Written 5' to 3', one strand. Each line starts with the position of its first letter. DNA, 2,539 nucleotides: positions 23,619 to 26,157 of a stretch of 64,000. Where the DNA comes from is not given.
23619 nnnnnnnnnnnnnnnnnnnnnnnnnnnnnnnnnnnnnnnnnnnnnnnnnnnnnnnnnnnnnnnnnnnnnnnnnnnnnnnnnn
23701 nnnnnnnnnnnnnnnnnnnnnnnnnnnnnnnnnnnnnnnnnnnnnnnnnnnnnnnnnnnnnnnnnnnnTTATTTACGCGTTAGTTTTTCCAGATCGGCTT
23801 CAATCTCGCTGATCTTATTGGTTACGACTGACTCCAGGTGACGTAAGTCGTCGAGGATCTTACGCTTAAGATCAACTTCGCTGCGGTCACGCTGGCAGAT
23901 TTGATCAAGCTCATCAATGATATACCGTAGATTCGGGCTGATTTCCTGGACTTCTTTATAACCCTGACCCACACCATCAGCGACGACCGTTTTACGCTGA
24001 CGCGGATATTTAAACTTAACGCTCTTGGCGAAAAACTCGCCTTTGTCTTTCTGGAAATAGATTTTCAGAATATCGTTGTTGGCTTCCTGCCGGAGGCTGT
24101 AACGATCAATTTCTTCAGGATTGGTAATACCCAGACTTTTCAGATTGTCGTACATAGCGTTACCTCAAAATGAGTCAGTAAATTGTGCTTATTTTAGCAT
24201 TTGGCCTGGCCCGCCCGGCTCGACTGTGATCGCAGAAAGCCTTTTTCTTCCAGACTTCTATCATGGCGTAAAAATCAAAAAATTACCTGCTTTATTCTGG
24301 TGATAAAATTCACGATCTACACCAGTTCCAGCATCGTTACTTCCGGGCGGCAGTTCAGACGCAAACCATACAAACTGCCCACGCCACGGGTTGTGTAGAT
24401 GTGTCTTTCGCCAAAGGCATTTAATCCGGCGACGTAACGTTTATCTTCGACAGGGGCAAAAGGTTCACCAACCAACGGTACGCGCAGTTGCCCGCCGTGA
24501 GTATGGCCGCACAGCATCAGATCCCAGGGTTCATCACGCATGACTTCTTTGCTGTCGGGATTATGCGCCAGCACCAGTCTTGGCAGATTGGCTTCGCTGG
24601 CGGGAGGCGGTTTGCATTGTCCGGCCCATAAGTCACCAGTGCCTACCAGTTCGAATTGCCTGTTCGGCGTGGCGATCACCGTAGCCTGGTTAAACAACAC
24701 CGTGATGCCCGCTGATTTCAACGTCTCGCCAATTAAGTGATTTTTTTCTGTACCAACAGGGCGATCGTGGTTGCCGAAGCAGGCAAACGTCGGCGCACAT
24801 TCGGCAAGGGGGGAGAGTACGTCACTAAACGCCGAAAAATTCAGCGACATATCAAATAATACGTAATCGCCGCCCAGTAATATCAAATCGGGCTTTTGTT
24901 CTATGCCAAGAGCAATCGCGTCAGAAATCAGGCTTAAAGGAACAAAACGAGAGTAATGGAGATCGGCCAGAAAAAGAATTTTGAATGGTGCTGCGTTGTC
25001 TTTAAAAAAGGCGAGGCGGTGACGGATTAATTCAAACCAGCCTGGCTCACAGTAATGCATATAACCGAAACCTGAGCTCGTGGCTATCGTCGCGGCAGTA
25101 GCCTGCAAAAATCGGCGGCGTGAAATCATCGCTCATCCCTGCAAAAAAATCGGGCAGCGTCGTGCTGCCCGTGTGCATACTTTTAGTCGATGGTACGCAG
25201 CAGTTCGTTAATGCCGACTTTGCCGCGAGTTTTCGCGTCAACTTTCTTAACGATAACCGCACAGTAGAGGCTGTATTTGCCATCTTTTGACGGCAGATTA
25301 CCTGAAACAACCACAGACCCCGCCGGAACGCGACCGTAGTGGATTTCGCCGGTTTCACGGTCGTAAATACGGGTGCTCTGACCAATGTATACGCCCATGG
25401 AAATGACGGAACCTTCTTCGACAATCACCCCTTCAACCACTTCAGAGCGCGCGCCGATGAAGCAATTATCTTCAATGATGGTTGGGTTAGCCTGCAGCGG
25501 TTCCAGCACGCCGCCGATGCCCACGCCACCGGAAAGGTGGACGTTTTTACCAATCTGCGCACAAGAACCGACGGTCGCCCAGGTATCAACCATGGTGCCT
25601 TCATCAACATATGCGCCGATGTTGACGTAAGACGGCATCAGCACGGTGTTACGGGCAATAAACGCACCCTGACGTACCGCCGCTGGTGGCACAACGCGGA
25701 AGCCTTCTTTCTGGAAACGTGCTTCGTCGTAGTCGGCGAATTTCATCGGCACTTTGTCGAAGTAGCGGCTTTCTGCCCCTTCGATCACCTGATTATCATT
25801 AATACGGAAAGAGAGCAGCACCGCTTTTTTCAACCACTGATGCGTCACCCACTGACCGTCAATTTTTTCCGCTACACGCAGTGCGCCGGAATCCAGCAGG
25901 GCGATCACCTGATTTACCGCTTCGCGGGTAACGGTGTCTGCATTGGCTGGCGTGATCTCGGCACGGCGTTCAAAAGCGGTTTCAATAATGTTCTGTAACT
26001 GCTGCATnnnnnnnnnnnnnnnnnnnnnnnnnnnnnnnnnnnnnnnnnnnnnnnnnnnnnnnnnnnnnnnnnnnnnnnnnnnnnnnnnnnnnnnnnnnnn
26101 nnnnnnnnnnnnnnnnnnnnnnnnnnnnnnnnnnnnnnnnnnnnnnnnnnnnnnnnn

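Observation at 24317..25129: YaeI: metallophosphoesterase with a twin-arginine-like signal peptide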

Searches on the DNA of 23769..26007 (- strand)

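Call 4: search_dna_similar(query=window:24100-25300:-, collection=ecoli_genomes, mode=near, max_rows=8)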
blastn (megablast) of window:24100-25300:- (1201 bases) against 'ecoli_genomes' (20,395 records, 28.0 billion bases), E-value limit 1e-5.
Records with a match: 5425; places in all: 5430; records where one place covers at least 80% of the query: 2080.
Genomes with a match: 5425 of 5426; with a place that covers at least 80% of the query: 2080. Places per genome that has any: lowest 1, median 1, highest 2. On chromosomes: 5427 places; on plasmids: 3.
Best place of each record, by identity: >=99% 1601; 95-99% 3725; 90-95% 23; 80-90% 76.
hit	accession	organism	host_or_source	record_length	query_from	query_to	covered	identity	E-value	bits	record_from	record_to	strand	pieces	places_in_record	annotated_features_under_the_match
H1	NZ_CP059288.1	Escherichia coli strain 1506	Homo sapiens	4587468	1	1201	100%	100.0%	0e+0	2238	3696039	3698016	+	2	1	IS1-like element IS1X2 family transposase | yaeI: phosphodiesterase YaeI | twin-arginine translocation signal domain-containing protein | dapD: 2,3,4,5-tetrahydropyridine-2,6-dicarboxylate N-succinyltransferase | yaeH: DUF3461 family protein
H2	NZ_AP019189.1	Escherichia coli strain M217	Homo sapiens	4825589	1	1201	100%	100.0%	0e+0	2218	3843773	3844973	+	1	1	yaeI: phosphodiesterase YaeI | dapD: 2,3,4,5-tetrahydropyridine-2,6-dicarboxylate N-succinyltransferase | yaeH: DUF3461 family protein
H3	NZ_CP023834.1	Escherichia coli strain 4/2-1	Homo sapiens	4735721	1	1201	100%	100.0%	0e+0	2218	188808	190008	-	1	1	yaeI: phosphodiesterase YaeI | dapD: 2,3,4,5-tetrahydropyridine-2,6-dicarboxylate N-succinyltransferase | yaeH: DUF3461 family protein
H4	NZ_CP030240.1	Escherichia coli strain ER1709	-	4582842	1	1201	100%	100.0%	0e+0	2218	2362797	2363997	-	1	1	yaeI: phosphodiesterase YaeI | dapD: 2,3,4,5-tetrahydropyridine-2,6-dicarboxylate N-succinyltransferase | yaeH: DUF3461 family protein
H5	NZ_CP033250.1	Escherichia coli strain ECCHD184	chicken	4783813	1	1201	100%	100.0%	0e+0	2218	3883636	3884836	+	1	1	yaeI: phosphodiesterase YaeI | dapD: 2,3,4,5-tetrahydropyridine-2,6-dicarboxylate N-succinyltransferase | yaeH: DUF3461 family protein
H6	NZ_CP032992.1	Escherichia coli strain W5-6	Jin River water W5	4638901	1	1201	100%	100.0%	0e+0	2218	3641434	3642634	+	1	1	yaeI: phosphodiesterase YaeI | dapD: 2,3,4,5-tetrahydropyridine-2,6-dicarboxylate N-succinyltransferase | yaeH: DUF3461 family protein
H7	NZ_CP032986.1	Escherichia coli strain BE2-5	egret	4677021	1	1201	100%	100.0%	0e+0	2218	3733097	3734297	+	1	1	yaeI: phosphodiesterase YaeI | dapD: 2,3,4,5-tetrahydropyridine-2,6-dicarboxylate N-succinyltransferase | yaeH: DUF3461 family protein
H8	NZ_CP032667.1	Escherichia coli str. K-12 substr. MG1655 strain K-12 ...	Laboratory strain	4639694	1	1201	100%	100.0%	0e+0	2218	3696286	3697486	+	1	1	yaeI: phosphodiesterase YaeI | dapD: 2,3,4,5-tetrahydropyridine-2,6-dicarboxylate N-succinyltransferase | yaeH: DUF3461 family protein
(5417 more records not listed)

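Call 7: search_dna_similar(query=window:24317-25129:-, collection=ecoli_genomes, mode=near, max_rows=30, rows=spread)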
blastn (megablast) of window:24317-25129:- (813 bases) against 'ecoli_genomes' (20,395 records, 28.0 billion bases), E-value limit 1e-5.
Records with a match: 2084; places in all: 2089; records where one place covers at least 80% of the query: 2079.
Genomes with a match: 2084 of 5426; with a place that covers at least 80% of the query: 2079. Places per genome that has any: lowest 1, median 1, highest 2. On chromosomes: 2088 places; on plasmids: 1.
Best place of each record, by identity: >=99% 1440; 95-99% 308; 90-95% 261; 80-90% 75.
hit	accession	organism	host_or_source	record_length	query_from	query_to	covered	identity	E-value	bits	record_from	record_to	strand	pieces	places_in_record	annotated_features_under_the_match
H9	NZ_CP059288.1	Escherichia coli strain 1506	Homo sapiens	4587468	1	813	100%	100.0%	0e+0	1521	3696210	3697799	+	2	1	IS1-like element IS1X2 family transposase | yaeI: phosphodiesterase YaeI | twin-arginine translocation signal domain-containing protein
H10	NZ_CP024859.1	Escherichia coli strain AR_0014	missing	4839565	1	813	100%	100.0%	0e+0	1502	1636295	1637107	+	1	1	yaeI: phosphodiesterase YaeI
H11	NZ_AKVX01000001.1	Escherichia coli str. K-12 substr. MG1655 strain K-12 ...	-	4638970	1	813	100%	100.0%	0e+0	1502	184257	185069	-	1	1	yaeI: phosphodiesterase YaeI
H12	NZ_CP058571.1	Escherichia coli strain EC2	Homo sapiens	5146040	1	813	100%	100.0%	0e+0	1502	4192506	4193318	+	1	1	yaeI: phosphodiesterase YaeI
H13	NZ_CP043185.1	Escherichia coli O16:H48 strain PG20180171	mouse gut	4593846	1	813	100%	100.0%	0e+0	1502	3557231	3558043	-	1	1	yaeI: phosphodiesterase YaeI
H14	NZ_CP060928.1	Escherichia coli strain EC13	Homo sapiens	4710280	1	813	100%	100.0%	0e+0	1502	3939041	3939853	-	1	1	yaeI: phosphodiesterase YaeI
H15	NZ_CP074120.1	Escherichia coli strain EC16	ascites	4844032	1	813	100%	100.0%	0e+0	1502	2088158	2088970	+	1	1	yaeI: phosphodiesterase YaeI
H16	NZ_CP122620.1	Escherichia coli strain ETEC4090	Sus scrofa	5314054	1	813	100%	100.0%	0e+0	1502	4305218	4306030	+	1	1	yaeI: phosphodiesterase YaeI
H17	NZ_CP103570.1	Escherichia coli strain 3045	Homo sapiens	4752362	1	813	100%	100.0%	0e+0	1502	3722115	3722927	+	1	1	yaeI: phosphodiesterase YaeI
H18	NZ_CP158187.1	Escherichia coli strain EC0900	Homo sapiens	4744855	1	813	100%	100.0%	0e+0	1502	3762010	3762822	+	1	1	yaeI: phosphodiesterase YaeI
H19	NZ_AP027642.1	Escherichia coli strain PSJ-32-1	Homo sapiens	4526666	1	813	100%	100.0%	0e+0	1502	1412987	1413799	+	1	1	yaeI: phosphodiesterase YaeI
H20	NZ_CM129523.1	Escherichia coli strain DAM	seawater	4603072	1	813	100%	100.0%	0e+0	1502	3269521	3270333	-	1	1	yaeI: phosphodiesterase YaeI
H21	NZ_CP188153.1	Escherichia coli strain TUM24562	Laboratory developed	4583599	1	813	100%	100.0%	0e+0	1502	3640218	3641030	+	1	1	yaeI: phosphodiesterase YaeI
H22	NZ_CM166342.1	Escherichia coli strain CH10468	Homo sapiens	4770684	1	813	100%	100.0%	0e+0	1502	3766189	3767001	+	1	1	yaeI: phosphodiesterase YaeI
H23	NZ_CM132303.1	Escherichia coli strain 2020N08-094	Homo sapiens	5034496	1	813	100%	100.0%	0e+0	1502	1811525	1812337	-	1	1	yaeI: phosphodiesterase YaeI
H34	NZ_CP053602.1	Escherichia coli BL21(DE3) strain BL21(DE3)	not applicable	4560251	1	813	100%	94.2%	0e+0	1242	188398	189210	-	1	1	yaeI: phosphodiesterase YaeI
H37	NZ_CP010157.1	Escherichia coli strain D10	dog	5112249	1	813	100%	87.1%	0e+0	920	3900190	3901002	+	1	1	yaeI: phosphodiesterase YaeI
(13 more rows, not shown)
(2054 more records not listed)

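Call 24: search_dna_similar(query=window:23769-26007:-, collection=ecoli_genomes, mode=near, max_rows=40, rows=spread)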
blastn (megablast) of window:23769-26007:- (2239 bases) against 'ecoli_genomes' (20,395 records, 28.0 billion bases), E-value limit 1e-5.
Records with a match: 5425; places in all: 5430; records where one place covers at least 80% of the query: 2080.
Genomes with a match: 5425 of 5426; with a place that covers at least 80% of the query: 2080. Places per genome that has any: lowest 1, median 1, highest 2. On chromosomes: 5427 places; on plasmids: 3.
Best place of each record, by identity: >=99% 1926; 95-99% 3410; 90-95% 89.
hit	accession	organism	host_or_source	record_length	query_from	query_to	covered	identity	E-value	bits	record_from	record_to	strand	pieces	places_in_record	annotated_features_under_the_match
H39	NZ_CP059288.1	Escherichia coli strain 1506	Homo sapiens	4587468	1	2239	100%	100.0%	0e+0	4154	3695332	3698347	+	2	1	dapD: 2,3,4,5-tetrahydropyridine-2,6-dicarboxylate N-succinyltransferase | IS1-like element IS1X2 family transposase | yaeI: phosphodiesterase YaeI | yaeH: DUF3461 family protein | twin-arginine translocation signal domain-containing protein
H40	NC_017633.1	Escherichia coli ETEC H10407 strain ETEC H10407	-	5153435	1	2239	100%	100.0%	0e+0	4135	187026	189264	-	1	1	dapD: 2,3,4,5-tetrahydropyridine-2,6-dicarboxylate N-succinyltransferase | yaeI: phosphodiesterase YaeI | yaeH: DUF3461 family protein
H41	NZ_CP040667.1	Escherichia coli strain S17-1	Homo sapiens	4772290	1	2239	100%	100.0%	0e+0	4135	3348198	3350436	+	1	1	dapD: 2,3,4,5-tetrahydropyridine-2,6-dicarboxylate N-succinyltransferase | yaeI: phosphodiesterase YaeI | yaeH: DUF3461 family protein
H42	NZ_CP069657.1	Escherichia coli O89m:H10 strain MIN12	Homo sapiens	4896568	1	2239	100%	100.0%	0e+0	4135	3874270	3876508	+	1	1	dapD: 2,3,4,5-tetrahydropyridine-2,6-dicarboxylate N-succinyltransferase | yaeI: phosphodiesterase YaeI | yaeH: DUF3461 family protein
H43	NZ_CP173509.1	Escherichia coli strain 98215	Homo sapiens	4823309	1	2239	100%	100.0%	0e+0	4135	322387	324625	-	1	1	dapD: 2,3,4,5-tetrahydropyridine-2,6-dicarboxylate N-succinyltransferase | yaeI: phosphodiesterase YaeI | yaeH: DUF3461 family protein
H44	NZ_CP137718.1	Escherichia coli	missing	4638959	1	2239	100%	100.0%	0e+0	4135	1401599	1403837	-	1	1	dapD: 2,3,4,5-tetrahydropyridine-2,6-dicarboxylate N-succinyltransferase | yaeI: phosphodiesterase YaeI | yaeH: DUF3461 family protein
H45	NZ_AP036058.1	Escherichia coli strain FS1576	not collected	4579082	1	2239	100%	100.0%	0e+0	4135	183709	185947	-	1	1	dapD: 2,3,4,5-tetrahydropyridine-2,6-dicarboxylate N-succinyltransferase | yaeI: phosphodiesterase YaeI | yaeH: DUF3461 family protein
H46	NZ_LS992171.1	Escherichia coli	-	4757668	1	2239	100%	100.0%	0e+0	4135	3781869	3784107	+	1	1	dapD: 2,3,4,5-tetrahydropyridine-2,6-dicarboxylate N-succinyltransferase | yaeI: phosphodiesterase YaeI | yaeH: DUF3461 family protein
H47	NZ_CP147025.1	Escherichia coli strain KCTC 2571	feces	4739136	1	2239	100%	100.0%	0e+0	4130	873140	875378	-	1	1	dapD: 2,3,4,5-tetrahydropyridine-2,6-dicarboxylate N-succinyltransferase | yaeI: phosphodiesterase YaeI | yaeH: DUF3461 family protein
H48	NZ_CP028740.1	Escherichia coli strain A35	Rattus lutreola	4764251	1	2239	100%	99.3%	0e+0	4052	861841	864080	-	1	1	dapD: 2,3,4,5-tetrahydropyridine-2,6-dicarboxylate N-succinyltransferase | yaeI: phosphodiesterase YaeI | yaeH: DUF3461 family protein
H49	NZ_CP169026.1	Escherichia coli strain UTME-2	beef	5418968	1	2239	100%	99.3%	0e+0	4047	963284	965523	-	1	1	dapD: 2,3,4,5-tetrahydropyridine-2,6-dicarboxylate N-succinyltransferase | yaeI: phosphodiesterase YaeI | yaeH: DUF3461 family protein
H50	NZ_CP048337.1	Escherichia coli strain 142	environment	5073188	1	2239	100%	98.2%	0e+0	3914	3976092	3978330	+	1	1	dapD: 2,3,4,5-tetrahydropyridine-2,6-dicarboxylate N-succinyltransferase | yaeI: phosphodiesterase YaeI | yaeH: DUF3461 family protein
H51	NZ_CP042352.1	Escherichia coli strain RM9513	crow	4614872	1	2239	100%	97.7%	0e+0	3847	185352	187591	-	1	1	dapD: 2,3,4,5-tetrahydropyridine-2,6-dicarboxylate N-succinyltransferase | yaeI: phosphodiesterase YaeI | yaeH: DUF3461 family protein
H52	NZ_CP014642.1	Escherichia coli strain BLK16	Engineered variant of Escherichia coli ...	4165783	1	2239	100%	96.7%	0e+0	3720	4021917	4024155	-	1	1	dapD: 2,3,4,5-tetrahydropyridine-2,6-dicarboxylate N-succinyltransferase | yaeI: phosphodiesterase YaeI | yaeH: DUF3461 family protein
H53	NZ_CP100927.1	Escherichia coli strain ET729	sediment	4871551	1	2239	100%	96.6%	0e+0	3714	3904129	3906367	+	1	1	dapD: 2,3,4,5-tetrahydropyridine-2,6-dicarboxylate N-succinyltransferase | yaeI: phosphodiesterase YaeI | yaeH: DUF3461 family protein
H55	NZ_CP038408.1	Escherichia coli O157:H7 strain 86-24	Homo sapiens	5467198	1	2239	62%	99.3%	0e+0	2526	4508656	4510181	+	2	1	dapD: 2,3,4,5-tetrahydropyridine-2,6-dicarboxylate N-succinyltransferase | yaeH: DUF3461 family protein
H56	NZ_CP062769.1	Escherichia coli O157:H7 strain Z852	Bovine Faeces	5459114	1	2239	62%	99.3%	0e+0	2526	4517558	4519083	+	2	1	dapD: 2,3,4,5-tetrahydropyridine-2,6-dicarboxylate N-succinyltransferase | yaeH: DUF3461 family protein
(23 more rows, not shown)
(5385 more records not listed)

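Call 26: get_annotated_region(hit=H55, flank=1500)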
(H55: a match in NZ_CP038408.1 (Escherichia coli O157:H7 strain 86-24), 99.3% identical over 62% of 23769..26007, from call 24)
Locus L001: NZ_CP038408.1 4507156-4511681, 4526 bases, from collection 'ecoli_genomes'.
description: Escherichia coli O157:H7 strain 86-24 chromosome, complete genome
organism: Escherichia coli O157:H7 strain 86-24 (NCBI taxid 83334)
replicon: chromosome; assembly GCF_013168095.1
host: Homo sapiens; source: missing; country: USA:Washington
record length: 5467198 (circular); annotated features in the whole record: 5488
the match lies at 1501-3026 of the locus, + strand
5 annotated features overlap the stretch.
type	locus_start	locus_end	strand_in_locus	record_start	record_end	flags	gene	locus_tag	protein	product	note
CDS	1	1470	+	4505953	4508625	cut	glnD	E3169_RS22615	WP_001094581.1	bifunctional uridylyltransferase/uridylyl-removing protein GlnD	-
CDS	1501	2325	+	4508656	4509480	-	dapD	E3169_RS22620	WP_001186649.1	2,3,4,5-tetrahydropyridine-2,6-dicarboxylate N-succinyltransferase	-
CDS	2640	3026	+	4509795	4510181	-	yaeH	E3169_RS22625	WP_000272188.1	DUF3461 family protein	-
CDS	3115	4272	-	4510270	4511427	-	cdaR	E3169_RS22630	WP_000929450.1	DNA-binding transcriptional regulator CdaR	-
CDS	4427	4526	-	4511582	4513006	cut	degP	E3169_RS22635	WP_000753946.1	serine endoprotease DegP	-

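Call 63: get_annotated_region(hit=H9, flank=300)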
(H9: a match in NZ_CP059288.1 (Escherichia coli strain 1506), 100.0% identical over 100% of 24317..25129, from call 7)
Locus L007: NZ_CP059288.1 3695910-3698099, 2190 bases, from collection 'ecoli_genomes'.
description: Escherichia coli strain 1506 chromosome, complete genome
organism: Escherichia coli strain 1506 (NCBI taxid 562)
replicon: chromosome; assembly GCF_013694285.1
host: Homo sapiens; source: missing; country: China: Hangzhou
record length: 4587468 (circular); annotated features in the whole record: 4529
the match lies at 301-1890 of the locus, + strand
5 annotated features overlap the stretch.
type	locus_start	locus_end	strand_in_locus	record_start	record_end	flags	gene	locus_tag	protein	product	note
CDS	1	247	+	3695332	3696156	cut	dapD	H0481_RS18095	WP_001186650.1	2,3,4,5-tetrahydropyridine-2,6-dicarboxylate N-succinyltransferase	-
CDS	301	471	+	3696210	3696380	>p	-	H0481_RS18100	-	twin-arginine translocation signal domain-containing protein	incomplete; partial in the middle of a contig; missing C-terminus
CDS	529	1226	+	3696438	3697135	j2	-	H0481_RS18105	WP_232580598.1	IS1-like element IS1X2 family transposase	programmed frameshift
CDS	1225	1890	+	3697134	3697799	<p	yaeI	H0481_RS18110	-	phosphodiesterase YaeI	incomplete; partial in the middle of a contig; missing N-terminus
CDS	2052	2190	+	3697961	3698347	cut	yaeH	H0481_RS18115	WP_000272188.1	DUF3461 family protein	-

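Call 64: get_annotated_region(hit=H34, flank=0)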
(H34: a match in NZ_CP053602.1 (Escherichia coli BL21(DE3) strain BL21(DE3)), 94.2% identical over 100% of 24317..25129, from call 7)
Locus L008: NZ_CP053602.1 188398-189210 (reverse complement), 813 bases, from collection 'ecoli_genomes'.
description: Escherichia coli BL21(DE3) chromosome, complete genome
organism: Escherichia coli BL21(DE3) strain BL21(DE3) (NCBI taxid 469008)
replicon: chromosome; assembly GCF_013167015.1
host: -; source: not applicable; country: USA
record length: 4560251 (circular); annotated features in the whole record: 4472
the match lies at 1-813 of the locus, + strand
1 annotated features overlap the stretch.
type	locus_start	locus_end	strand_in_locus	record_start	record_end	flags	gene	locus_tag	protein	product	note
CDS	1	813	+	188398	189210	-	yaeI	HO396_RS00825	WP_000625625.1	phosphodiesterase YaeI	-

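Call 65: get_annotated_region(hit=H37, flank=0)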
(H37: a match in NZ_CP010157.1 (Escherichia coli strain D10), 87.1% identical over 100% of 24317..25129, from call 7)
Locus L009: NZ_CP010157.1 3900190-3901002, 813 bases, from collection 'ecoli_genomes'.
description: Escherichia coli strain D10 chromosome, complete genome
organism: Escherichia coli strain D10 (NCBI taxid 562)
replicon: chromosome; assembly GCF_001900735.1
host: dog; source: -; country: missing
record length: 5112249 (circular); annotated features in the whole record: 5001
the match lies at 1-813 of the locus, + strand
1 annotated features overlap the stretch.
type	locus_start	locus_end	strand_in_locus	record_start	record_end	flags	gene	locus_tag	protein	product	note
CDS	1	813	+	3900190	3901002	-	yaeI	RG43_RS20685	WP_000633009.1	phosphodiesterase YaeI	-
